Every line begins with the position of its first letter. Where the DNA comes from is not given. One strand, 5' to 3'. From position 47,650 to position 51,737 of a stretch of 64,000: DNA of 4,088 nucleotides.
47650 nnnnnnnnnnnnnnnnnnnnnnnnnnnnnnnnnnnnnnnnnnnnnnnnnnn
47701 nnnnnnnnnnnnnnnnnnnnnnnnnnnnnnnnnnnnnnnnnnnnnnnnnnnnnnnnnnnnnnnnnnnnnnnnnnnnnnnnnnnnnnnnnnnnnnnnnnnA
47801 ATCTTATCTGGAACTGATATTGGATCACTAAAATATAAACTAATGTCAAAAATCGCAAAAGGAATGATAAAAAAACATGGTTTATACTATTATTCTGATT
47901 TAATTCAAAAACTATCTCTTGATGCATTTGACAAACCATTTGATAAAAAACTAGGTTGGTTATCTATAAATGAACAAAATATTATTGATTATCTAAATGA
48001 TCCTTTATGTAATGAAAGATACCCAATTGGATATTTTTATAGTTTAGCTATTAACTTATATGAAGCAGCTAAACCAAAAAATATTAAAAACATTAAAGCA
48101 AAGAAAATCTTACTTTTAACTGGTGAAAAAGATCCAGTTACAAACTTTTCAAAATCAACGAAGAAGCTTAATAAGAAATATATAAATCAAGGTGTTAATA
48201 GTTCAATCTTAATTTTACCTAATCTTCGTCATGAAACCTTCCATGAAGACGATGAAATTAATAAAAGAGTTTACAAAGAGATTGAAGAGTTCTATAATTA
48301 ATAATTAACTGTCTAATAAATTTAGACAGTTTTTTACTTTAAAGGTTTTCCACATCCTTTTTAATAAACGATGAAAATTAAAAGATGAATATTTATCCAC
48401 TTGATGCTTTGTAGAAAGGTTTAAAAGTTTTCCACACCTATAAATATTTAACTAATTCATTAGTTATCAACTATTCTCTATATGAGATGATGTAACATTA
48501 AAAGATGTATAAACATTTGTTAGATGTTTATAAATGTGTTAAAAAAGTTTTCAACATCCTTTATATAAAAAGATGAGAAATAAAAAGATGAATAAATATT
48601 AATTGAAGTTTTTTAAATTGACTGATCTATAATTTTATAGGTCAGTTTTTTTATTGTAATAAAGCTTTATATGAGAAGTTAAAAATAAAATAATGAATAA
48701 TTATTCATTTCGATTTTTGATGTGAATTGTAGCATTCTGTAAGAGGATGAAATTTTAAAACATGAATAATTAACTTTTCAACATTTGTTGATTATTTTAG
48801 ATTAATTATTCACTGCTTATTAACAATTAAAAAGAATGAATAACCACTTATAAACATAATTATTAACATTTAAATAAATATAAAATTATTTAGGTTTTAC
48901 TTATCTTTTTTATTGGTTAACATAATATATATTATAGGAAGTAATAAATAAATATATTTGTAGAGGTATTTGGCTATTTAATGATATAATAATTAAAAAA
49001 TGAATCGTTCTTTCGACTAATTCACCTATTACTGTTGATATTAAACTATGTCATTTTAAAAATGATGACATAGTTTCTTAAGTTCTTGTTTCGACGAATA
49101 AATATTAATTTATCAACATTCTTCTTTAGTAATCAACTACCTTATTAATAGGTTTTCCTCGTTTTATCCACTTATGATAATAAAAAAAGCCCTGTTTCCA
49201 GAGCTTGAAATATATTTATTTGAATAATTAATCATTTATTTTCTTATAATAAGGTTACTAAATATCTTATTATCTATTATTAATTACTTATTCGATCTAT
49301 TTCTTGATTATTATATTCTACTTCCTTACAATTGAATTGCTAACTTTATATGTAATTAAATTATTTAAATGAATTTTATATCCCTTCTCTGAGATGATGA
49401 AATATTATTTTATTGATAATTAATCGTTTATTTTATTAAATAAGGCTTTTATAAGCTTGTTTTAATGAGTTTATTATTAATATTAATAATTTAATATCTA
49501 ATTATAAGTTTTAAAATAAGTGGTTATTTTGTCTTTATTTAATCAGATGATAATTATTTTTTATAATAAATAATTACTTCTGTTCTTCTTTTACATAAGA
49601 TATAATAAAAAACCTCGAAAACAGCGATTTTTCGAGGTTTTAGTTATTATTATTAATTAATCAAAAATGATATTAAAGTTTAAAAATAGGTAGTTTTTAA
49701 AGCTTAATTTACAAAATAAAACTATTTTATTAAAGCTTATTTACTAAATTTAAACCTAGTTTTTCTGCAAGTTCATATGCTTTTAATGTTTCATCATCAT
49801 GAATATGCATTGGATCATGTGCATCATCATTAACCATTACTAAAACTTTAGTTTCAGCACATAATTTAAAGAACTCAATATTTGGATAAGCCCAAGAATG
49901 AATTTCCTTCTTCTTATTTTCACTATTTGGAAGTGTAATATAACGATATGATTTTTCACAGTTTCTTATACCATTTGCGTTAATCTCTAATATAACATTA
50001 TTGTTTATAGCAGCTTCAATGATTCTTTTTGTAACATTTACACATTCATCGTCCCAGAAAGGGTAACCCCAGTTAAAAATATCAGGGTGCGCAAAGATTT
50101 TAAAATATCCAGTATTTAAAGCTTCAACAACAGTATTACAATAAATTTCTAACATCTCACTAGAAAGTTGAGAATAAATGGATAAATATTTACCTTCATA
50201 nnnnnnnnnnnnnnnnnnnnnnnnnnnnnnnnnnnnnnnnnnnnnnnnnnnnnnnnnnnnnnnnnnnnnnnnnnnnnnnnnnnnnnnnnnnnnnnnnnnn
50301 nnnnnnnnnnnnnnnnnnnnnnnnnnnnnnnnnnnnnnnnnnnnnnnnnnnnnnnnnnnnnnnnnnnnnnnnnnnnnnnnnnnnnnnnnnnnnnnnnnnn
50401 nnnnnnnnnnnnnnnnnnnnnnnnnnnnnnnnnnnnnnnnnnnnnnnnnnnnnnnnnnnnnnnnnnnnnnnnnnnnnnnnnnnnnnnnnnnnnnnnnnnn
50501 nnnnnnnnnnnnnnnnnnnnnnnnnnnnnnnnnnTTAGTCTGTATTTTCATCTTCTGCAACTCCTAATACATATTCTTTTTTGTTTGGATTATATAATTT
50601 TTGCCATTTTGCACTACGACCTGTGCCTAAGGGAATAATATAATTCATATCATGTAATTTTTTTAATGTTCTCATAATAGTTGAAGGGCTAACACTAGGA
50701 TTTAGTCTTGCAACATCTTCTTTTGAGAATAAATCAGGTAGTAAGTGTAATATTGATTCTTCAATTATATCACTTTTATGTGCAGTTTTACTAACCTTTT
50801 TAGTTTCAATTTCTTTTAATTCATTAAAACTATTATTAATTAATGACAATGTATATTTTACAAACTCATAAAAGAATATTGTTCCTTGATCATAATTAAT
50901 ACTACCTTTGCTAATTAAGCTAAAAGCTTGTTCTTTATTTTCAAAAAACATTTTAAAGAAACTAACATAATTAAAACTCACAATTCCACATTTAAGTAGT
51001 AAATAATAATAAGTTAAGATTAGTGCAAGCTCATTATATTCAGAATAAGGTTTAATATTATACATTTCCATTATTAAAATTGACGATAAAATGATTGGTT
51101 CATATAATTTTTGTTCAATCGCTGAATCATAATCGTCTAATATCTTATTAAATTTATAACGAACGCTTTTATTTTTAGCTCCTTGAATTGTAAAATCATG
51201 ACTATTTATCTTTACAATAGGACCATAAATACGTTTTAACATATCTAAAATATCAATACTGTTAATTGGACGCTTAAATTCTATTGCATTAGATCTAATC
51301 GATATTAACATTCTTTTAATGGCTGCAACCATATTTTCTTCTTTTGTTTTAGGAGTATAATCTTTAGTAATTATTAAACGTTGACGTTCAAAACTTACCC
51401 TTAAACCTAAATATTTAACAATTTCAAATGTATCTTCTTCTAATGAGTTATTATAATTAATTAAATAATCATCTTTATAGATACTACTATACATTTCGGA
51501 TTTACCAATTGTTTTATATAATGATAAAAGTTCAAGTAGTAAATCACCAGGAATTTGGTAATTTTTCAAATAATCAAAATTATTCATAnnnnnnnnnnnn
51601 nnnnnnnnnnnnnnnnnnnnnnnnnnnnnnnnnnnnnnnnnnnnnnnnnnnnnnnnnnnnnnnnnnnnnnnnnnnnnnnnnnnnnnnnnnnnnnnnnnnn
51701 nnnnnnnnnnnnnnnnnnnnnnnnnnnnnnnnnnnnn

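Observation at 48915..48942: Near-canonical dif site with xerD only 2.7 kb away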

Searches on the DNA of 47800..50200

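Call 30: search_rna_families(source=window, start=47800, end=50200, threshold=evalue, max_evalue=1)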
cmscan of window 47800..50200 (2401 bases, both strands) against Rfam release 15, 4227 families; matches with E-value up to 1: 1.
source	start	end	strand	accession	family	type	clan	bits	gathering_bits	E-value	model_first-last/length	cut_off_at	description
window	49603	49673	-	RF00514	His_leader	Cis-reg; leader;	-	25.5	49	0.22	1-126/126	no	Histidine operon leader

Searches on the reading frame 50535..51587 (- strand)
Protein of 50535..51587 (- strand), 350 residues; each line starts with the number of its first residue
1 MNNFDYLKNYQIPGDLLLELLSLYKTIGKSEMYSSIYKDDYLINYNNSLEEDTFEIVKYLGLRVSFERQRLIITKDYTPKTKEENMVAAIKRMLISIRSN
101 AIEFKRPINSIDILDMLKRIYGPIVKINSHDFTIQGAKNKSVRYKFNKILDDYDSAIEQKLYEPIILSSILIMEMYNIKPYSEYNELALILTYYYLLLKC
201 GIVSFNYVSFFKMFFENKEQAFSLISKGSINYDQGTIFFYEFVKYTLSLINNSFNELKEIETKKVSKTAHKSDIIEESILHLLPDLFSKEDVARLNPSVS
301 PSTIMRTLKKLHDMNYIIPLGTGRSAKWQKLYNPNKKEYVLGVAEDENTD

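Call 8: search_protein_families(library=ncbifam, proteins=[window:50535-51587:-])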
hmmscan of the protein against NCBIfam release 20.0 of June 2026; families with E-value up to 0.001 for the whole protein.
window:50535-51587:- (350 aa): 0 families

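Call 16: search_protein_families(library=pfam, proteins=[window:50535-51587:-])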
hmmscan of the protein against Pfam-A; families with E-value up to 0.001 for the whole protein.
window:50535-51587:- (350 aa): 0 families

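Call 62: find_homologous_proteins(query=window:50535-51587:-, max_evalue=0.00001)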
Query window:50535-51587:- (350 aa): 31 proteins with E <= 0.00001 among 2312 candidates.
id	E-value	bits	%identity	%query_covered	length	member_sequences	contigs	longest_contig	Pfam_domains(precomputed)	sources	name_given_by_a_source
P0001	6.8e-218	741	97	100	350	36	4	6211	-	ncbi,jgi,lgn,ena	jgi:hypothetical protein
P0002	1.7e-199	680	88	100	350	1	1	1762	-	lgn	-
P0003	1.2e-196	671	97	91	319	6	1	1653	-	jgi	jgi:hypothetical protein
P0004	1.9e-190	651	85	100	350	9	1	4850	-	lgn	-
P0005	1.4e-187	641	84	100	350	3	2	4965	-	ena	-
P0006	9.9e-187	638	83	100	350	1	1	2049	-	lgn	-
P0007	8.1e-186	635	83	100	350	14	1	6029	-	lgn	-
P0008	2.2e-184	631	83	99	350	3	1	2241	-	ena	-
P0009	9.9e-179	612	80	100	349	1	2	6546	-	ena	-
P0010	2.0e-171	588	77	99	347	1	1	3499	-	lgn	-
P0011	8.7e-170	583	86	90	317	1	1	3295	-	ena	-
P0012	1.4e-169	582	76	100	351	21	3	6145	-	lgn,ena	-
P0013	3.4e-161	554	85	85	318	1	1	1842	-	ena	-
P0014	3.1e-124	433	58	100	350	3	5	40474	-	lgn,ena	-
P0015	3.6e-124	433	56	100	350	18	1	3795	-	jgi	jgi:hypothetical protein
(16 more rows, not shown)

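Call 63: search_protein_families(library=pfam, proteins=[window:50535-51587:-], max_evalue=10)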
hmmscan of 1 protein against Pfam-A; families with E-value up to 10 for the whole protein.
window:50535-51587:- (350 aa): 0 families

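Call 65: search_solved_structures(query=A2, max_evalue=10, show_alignments=2)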
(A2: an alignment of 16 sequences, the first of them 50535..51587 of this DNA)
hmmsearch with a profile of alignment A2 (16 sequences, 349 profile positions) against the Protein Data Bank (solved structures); distinct sequences matched with E-value up to 10: 5.
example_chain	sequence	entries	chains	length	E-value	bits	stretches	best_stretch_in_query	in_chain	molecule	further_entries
8uqu_A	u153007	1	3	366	1.3e-23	86.8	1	25-330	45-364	Fido domain-containing protein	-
8cil_A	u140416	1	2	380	0.096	14.9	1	172-330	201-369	Fic family protein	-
3jsv_C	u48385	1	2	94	0.5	12.6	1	82-155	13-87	NF-kappa-B essential modulator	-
9azj_A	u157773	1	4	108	1.1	11.5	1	82-155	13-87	NF-kappa-B essential modulator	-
4owf_A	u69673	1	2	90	1.5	11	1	82-155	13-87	NF-kappa-B essential modulator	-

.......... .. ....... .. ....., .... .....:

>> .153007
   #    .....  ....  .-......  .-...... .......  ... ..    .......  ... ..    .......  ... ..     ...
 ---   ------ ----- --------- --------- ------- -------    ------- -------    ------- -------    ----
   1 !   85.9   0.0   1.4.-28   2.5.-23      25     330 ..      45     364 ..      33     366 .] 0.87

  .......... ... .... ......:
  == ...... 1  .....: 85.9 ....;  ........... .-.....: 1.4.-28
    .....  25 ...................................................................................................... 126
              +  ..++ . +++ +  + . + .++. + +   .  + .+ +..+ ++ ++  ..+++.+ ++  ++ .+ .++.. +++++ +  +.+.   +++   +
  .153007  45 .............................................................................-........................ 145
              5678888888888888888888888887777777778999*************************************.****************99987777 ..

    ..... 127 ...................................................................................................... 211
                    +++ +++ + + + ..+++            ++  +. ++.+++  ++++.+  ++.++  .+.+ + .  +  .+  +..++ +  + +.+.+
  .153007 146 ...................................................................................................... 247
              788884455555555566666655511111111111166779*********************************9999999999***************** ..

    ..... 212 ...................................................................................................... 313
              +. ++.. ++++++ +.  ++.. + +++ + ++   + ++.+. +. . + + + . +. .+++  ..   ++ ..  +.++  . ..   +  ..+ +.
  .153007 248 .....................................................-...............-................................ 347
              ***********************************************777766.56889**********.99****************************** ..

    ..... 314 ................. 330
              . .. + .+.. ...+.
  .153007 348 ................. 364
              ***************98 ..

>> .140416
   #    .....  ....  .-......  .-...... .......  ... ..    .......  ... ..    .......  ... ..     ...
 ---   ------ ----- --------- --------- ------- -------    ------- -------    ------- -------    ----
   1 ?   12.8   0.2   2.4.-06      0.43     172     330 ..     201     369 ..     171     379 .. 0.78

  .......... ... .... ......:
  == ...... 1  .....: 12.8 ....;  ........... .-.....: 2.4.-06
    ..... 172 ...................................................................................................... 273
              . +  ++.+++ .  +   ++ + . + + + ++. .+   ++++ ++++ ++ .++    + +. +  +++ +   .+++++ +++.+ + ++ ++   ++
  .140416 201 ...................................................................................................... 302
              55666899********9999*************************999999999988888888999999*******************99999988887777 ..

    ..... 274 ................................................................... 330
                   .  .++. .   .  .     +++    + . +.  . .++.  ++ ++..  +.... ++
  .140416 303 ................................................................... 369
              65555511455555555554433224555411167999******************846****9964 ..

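Call 71: predict_structure(alignment_id=A2)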
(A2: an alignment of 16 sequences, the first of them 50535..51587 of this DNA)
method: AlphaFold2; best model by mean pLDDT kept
length: 350 residues; sequences in the alignment: 16
mean_pLDDT: 82.3   pTM: 0.71
mean pLDDT of the five models: 82.3, 80.5, 79.8, 79.2, 78.9
residues with pLDDT >= 90: 135; 70-90: 153; 50-70: 39; < 50: 23
segments of 3 or more residues with pLDDT < 50: 132-136, 266-268, 336-350
pLDDT, mean of each block of 10 residues (from residue 1): 75 86 80 57 88 96 93 91 94 92 78 92 83 51 88 90 91 91 93 94 90 95 83 67 94 87 58 82 87 86 89 87 81 55 37
secondary structure, 60 per line:
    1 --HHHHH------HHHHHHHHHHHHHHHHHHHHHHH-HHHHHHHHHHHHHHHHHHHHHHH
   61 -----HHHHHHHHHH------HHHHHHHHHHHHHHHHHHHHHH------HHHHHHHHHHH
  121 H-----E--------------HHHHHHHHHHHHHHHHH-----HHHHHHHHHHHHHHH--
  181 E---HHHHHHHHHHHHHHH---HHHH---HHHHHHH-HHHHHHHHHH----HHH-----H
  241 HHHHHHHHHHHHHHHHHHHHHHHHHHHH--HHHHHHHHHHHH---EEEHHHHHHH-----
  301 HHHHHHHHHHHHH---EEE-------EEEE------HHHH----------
elements in order: H3-7 H14-36 H38-60 H66-75 H82-103 H110-121 H142-158 H164-178 H185-199 H203-206 H210-216 H218-227 H240-268 H271-282 E286-288 H289-295 H301-313 E317-319 E327-330 H337-340
